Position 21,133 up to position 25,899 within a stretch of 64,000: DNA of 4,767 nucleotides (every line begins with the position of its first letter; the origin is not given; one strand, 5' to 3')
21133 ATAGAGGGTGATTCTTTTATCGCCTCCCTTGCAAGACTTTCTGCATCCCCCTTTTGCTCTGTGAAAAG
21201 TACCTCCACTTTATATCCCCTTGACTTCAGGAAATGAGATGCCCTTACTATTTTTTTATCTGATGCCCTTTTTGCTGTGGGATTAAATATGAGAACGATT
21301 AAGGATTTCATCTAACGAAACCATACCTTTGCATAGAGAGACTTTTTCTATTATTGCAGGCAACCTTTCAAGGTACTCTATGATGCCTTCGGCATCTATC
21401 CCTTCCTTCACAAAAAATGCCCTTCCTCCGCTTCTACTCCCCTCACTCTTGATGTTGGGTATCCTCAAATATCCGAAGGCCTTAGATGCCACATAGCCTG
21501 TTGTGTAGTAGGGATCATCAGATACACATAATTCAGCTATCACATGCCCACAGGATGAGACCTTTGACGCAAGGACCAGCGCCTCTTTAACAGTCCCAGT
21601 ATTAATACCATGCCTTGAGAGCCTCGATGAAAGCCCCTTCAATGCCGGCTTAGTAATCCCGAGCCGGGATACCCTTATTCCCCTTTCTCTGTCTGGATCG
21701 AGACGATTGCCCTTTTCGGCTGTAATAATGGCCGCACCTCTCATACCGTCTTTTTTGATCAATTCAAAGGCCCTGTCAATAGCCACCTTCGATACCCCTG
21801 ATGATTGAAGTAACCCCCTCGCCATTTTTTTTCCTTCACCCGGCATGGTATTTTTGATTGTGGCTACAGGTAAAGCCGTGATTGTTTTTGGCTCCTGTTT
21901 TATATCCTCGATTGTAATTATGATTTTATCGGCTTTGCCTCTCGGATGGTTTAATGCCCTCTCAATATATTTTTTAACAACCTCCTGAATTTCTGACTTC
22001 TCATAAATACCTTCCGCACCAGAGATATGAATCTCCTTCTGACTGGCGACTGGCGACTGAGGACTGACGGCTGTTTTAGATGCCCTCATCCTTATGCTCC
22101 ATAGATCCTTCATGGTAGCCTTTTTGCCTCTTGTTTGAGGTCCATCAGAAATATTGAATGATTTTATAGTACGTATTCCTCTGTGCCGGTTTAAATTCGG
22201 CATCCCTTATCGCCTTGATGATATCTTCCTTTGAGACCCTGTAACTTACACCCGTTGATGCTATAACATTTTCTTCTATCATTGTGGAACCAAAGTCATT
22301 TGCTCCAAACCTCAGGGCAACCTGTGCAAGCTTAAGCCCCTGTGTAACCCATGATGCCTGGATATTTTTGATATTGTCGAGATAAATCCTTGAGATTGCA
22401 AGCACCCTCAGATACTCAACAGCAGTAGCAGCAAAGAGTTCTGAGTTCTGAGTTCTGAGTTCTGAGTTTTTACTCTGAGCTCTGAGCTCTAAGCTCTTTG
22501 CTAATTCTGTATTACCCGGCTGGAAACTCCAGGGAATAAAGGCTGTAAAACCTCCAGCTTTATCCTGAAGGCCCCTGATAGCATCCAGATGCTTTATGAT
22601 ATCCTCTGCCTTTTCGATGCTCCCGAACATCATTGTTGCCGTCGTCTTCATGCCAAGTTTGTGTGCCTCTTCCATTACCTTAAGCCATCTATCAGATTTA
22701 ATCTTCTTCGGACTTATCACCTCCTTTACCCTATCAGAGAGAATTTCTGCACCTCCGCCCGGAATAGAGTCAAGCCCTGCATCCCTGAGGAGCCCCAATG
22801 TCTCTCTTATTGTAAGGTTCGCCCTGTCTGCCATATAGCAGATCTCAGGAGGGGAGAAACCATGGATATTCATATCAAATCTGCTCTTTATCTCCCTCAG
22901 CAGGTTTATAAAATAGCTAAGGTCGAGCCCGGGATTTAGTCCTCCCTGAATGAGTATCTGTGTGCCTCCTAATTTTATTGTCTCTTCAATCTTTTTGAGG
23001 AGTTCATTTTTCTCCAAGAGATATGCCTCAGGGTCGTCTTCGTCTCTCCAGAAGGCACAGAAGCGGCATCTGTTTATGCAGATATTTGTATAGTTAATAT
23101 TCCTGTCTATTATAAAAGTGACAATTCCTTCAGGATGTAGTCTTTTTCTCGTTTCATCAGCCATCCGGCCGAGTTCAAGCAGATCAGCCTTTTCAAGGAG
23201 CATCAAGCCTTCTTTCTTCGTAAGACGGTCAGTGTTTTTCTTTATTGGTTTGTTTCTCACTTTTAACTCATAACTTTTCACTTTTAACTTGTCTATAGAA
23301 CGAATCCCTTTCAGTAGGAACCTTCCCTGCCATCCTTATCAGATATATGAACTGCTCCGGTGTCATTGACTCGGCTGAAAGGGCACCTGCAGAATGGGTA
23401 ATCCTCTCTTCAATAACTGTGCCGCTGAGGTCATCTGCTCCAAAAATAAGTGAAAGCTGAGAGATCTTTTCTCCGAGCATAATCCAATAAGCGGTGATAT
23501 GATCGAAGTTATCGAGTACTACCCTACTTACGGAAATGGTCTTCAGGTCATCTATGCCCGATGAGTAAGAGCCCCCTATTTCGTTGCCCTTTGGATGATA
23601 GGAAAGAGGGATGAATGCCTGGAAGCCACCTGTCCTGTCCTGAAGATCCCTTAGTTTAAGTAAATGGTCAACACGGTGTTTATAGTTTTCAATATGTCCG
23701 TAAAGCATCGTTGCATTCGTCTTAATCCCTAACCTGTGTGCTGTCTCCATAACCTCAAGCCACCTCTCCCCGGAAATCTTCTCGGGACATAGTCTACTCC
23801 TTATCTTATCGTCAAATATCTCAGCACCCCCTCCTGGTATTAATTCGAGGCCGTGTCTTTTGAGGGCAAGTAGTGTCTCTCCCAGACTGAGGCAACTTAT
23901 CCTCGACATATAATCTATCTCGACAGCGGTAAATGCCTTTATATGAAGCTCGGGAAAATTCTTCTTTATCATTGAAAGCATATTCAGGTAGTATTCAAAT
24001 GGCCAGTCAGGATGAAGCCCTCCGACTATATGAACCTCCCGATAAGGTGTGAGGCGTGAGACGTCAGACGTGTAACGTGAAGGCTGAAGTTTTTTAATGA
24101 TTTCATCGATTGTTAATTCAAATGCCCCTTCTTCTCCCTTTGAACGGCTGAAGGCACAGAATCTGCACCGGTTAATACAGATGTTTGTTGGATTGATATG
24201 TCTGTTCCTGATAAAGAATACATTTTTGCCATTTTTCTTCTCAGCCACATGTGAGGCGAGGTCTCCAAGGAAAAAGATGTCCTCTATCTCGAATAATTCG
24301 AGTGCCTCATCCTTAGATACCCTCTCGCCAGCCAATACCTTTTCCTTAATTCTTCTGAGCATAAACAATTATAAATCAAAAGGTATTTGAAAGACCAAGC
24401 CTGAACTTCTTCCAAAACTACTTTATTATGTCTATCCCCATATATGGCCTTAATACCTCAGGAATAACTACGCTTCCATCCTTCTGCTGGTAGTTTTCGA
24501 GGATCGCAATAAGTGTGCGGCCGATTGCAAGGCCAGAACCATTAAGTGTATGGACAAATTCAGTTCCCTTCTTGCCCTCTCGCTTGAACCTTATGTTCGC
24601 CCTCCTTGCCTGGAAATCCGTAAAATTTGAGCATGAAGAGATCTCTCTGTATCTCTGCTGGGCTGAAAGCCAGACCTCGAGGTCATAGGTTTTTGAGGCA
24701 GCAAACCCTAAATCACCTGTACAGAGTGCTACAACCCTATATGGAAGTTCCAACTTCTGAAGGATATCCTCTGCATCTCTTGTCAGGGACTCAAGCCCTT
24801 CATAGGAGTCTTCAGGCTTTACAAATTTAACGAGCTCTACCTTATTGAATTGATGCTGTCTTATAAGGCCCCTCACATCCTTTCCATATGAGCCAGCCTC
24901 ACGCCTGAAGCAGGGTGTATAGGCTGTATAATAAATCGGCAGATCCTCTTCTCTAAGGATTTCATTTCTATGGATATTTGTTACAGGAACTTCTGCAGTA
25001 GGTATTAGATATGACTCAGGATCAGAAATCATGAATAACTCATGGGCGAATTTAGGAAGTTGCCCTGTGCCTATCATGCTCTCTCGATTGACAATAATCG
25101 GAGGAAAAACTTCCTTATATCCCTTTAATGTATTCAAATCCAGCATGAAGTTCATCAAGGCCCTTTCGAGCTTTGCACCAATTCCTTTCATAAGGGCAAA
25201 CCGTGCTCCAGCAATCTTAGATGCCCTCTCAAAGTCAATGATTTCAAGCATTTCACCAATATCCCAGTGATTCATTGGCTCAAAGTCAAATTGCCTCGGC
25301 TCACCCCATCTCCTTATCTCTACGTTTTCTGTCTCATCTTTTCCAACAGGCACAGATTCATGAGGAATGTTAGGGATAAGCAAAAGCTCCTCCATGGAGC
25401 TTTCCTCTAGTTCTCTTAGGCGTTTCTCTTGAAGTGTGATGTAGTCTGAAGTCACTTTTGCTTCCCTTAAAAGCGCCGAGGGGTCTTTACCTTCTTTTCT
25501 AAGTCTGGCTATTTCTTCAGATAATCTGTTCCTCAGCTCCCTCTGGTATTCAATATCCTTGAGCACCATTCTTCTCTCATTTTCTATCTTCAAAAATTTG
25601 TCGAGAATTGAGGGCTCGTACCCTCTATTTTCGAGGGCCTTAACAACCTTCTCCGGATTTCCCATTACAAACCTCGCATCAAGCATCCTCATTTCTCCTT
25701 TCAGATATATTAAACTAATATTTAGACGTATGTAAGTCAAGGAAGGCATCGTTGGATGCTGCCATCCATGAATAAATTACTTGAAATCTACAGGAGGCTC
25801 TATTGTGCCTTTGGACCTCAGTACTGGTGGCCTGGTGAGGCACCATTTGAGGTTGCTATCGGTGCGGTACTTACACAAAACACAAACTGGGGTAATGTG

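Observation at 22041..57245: Arrays share an architecture of about 5 units (35 nt) although the unit sequence differs, and some units mirror MITE termini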

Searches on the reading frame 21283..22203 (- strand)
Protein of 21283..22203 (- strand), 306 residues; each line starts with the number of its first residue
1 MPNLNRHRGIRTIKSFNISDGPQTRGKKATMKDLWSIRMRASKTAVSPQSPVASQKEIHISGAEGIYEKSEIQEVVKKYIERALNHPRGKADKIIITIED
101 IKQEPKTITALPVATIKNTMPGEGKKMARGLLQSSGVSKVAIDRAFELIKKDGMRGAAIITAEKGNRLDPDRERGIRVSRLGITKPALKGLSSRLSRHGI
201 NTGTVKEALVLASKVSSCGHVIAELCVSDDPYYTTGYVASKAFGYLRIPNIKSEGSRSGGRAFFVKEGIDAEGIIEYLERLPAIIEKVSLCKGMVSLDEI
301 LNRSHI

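Call 15: search_protein_families(library=pfam, proteins=[window:21283-22203:-])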
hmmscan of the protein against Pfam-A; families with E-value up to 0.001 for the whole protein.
window:21283-22203:- (306 aa): 1 family
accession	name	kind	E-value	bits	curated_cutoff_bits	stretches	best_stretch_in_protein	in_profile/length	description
PF03744.18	BioW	-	1.7e-78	263.9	25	1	35-285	1-239/239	6-carboxyhexanoate--CoA ligase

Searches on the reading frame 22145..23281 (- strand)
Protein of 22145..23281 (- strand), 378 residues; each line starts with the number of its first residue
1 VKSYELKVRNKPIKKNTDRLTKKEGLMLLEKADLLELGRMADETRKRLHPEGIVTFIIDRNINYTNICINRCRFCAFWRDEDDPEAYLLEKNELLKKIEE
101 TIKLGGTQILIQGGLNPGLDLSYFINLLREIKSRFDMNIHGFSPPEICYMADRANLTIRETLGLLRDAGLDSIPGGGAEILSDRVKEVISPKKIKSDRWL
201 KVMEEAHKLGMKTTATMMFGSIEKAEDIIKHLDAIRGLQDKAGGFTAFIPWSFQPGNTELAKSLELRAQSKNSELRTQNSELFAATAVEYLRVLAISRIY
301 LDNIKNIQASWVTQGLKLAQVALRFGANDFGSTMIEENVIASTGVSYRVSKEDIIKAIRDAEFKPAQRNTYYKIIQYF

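Call 15: search_protein_families(library=pfam, proteins=[window:22145-23281:-])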
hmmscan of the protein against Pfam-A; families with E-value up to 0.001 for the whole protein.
window:22145-23281:- (378 aa): 2 families
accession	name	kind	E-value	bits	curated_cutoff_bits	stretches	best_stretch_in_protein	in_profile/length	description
PF19288.4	CofH_C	-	1.3e-37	128.9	27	1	243-375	2-119/125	CofH/MqnC C-terminal region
PF04055.27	Radical_SAM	-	1.8e-22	80.7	29.5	1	62-234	1-165/166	Radical SAM superfamily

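Call 22: find_related_loci(query=window:22145-23260:-, collection=genome_contigs, flank=10000)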
Query window:22145-23260:- (371 aa) in genome_contigs; peptide patterns used: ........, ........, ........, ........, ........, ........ (x = any residue, [..] = any of these).
352 stretches matched a pattern; 280 encode a relative of the query (tblastn E <= 1e-3); the best 80 are kept; 80 distinct loci.
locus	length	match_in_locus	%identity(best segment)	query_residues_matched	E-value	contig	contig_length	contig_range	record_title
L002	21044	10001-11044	90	12-371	0e+0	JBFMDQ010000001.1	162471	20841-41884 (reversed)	MAG: Nitrospirota bacterium isolate MAG223 MAG223_1, whole genome shotgun sequence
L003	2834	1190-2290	81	1-371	0e+0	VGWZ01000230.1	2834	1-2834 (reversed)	MAG: Nitrospira sp. isolate K_DeepCast_250m_m1_045 K_DeepCast_250m_m1_045_Ga0194125_10080820, whole genome shotgun seque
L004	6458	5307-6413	78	1-371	0e+0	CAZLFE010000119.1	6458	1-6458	MAG TPA_asm: uncultured Nitrospiraceae bacterium isolate binchicken_co325_89 genome assembly, contig: NODE_5994_length_6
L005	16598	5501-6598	78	8-371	0e+0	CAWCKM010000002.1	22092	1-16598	MAG: Nitrospirota bacterium isolate MFD00709.bin.1.4 genome assembly, contig: contig_110175, whole genome shotgun sequen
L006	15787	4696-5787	79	11-371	0e+0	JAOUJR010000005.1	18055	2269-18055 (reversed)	MAG: Nitrospirota bacterium isolate 8_1_Jan_SF_Bin13 8_1_Jan_SF_Bin13_scaffold_1309_c1, whole genome shotgun sequence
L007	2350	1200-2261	83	10-371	0e+0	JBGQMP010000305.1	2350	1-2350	MAG: Thermodesulfovibrionia bacterium isolate OBJ2_061818_150_15 k141_689654_length_2350_cov_11.0000, whole genome shotg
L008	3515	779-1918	77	8-371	0e+0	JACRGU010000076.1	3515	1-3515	MAG: Nitrospirae bacterium isolate NC_groundwater_1759_Pr3_B-0.1um_42_15 SR-2_scaffold_141_1245114, whole genome shotgun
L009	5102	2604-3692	79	9-371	0e+0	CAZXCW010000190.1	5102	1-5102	MAG TPA_asm: uncultured Nitrospiraceae bacterium isolate SRP323688_co1_259 genome assembly, contig: NODE_22240_length_51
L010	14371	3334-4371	78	10-370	0e+0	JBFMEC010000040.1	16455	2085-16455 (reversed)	MAG: Nitrospirota bacterium isolate MAG235 MAG235_40, whole genome shotgun sequence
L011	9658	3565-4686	72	7-371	0e+0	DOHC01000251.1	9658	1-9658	MAG TPA_asm: Nitrospiraceae bacterium isolate UBA8922 contig_89838, whole genome shotgun sequence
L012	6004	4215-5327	71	4-371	0e+0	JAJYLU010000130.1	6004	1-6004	MAG: Nitrospirae bacterium isolate DBS2-1.bin90 NODE_26925_length_6004_cov_1.201463, whole genome shotgun sequence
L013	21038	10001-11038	74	12-371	0e+0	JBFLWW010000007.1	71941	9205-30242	MAG: Nitrospirota bacterium isolate MAG042 MAG042_7, whole genome shotgun sequence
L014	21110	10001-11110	72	2-371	0e+0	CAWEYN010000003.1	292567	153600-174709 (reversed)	MAG: uncultured Nitrospira sp. isolate MFD05942.bin.2.244 genome assembly, contig: contig_10740, whole genome shotgun se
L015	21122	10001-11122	72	7-371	0e+0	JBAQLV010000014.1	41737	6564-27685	MAG: Thermodesulfovibrionales bacterium isolate MFD12052_ilm_asm_bin15 k127_23527, whole genome shotgun sequence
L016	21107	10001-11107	69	4-371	0e+0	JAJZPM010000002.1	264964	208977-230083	MAG: Nitrospirae bacterium isolate SKS1.bin124 NODE_27_length_264964_cov_5.702813, whole genome shotgun sequence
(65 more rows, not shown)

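Call 38: find_related_loci(query=window:22145-23260:-, collection=metagenome_contigs, flank=10000)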
Query window:22145-23260:- (371 aa) in metagenome_contigs; peptide patterns used: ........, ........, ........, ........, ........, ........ (x = any residue, [..] = any of these).
373 stretches matched a pattern; 276 encode a relative of the query (tblastn E <= 1e-3); the best 80 are kept; 80 distinct loci.
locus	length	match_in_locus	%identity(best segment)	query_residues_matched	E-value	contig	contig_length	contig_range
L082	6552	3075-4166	82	8-371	0e+0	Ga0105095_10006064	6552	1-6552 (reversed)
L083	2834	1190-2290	81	1-371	0e+0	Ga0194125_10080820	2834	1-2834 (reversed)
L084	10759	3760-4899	78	1-371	0e+0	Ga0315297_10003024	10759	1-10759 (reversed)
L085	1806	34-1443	81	8-371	0e+0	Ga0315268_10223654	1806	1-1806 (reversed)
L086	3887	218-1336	79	8-371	0e+0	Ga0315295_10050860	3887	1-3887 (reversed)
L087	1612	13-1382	79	8-371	0e+0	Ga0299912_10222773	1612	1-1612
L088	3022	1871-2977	78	1-371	0e+0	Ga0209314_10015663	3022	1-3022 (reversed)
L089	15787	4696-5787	79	11-371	0e+0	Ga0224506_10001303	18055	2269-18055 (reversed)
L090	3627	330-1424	78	8-371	0e+0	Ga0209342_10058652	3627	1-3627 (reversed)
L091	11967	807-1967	76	8-371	0e+0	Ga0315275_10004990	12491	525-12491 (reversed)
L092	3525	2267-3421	76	8-371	0e+0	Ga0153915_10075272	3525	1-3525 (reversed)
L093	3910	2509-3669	75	8-371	0e+0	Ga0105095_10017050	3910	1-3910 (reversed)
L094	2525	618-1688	80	12-371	0e+0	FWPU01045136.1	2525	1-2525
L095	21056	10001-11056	79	8-371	0e+0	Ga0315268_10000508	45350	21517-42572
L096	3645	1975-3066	82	8-371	0e+0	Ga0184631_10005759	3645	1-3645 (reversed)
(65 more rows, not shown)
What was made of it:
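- Tried and rejected: Strain-level polymorphism: the metagenome scan for near-identical strains found nothing closer than 82% protein identity (call 38).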

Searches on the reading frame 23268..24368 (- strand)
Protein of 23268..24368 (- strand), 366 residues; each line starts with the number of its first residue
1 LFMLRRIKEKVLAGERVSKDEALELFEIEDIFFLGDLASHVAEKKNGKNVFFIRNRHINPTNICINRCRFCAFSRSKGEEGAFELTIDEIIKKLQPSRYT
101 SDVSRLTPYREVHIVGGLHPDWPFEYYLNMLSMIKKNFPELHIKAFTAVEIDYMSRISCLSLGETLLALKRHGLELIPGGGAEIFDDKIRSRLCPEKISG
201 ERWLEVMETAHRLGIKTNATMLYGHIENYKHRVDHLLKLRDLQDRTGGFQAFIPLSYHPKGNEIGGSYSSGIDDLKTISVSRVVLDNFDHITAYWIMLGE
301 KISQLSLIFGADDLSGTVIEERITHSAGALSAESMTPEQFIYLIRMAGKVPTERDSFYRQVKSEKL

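Call 15: search_protein_families(library=pfam, proteins=[window:23268-24368:-])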
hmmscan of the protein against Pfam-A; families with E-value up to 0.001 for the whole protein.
window:23268-24368:- (366 aa): 2 families
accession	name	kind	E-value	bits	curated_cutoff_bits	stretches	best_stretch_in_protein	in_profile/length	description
PF04055.27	Radical_SAM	-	2.7e-16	60.6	29.5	1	58-236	1-163/166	Radical SAM superfamily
PF19288.4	CofH_C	-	1e-13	51.6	27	1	248-361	3-119/125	CofH/MqnC C-terminal region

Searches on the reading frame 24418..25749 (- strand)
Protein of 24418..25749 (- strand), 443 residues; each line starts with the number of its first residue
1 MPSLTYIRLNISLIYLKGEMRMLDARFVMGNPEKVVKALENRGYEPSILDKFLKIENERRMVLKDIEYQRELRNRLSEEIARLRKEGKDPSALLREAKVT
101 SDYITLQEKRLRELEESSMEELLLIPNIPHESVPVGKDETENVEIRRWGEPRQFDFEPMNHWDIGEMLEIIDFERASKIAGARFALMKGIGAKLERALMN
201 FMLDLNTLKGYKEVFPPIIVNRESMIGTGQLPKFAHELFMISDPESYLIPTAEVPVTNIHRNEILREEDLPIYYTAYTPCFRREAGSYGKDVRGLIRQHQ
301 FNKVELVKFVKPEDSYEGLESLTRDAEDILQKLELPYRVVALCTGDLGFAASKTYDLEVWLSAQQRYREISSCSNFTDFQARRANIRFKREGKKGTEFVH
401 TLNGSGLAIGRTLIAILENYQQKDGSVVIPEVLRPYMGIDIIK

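Call 69: search_protein_families(library=pfam, proteins=[window:24418-25749:-])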
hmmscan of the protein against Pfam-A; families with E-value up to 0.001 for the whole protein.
window:24418-25749:- (443 aa): 2 families
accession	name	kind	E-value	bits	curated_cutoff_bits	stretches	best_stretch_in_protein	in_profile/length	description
PF00587.30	tRNA-synt_2b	-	2e-46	158.7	29.3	1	245-420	10-179/179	tRNA synthetase class II core domain (G, H, P, S and T)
PF02403.27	Seryl_tRNA_N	-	2e-19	70.3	28.2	1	22-129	1-108/108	Seryl-tRNA synthetase N-terminal domain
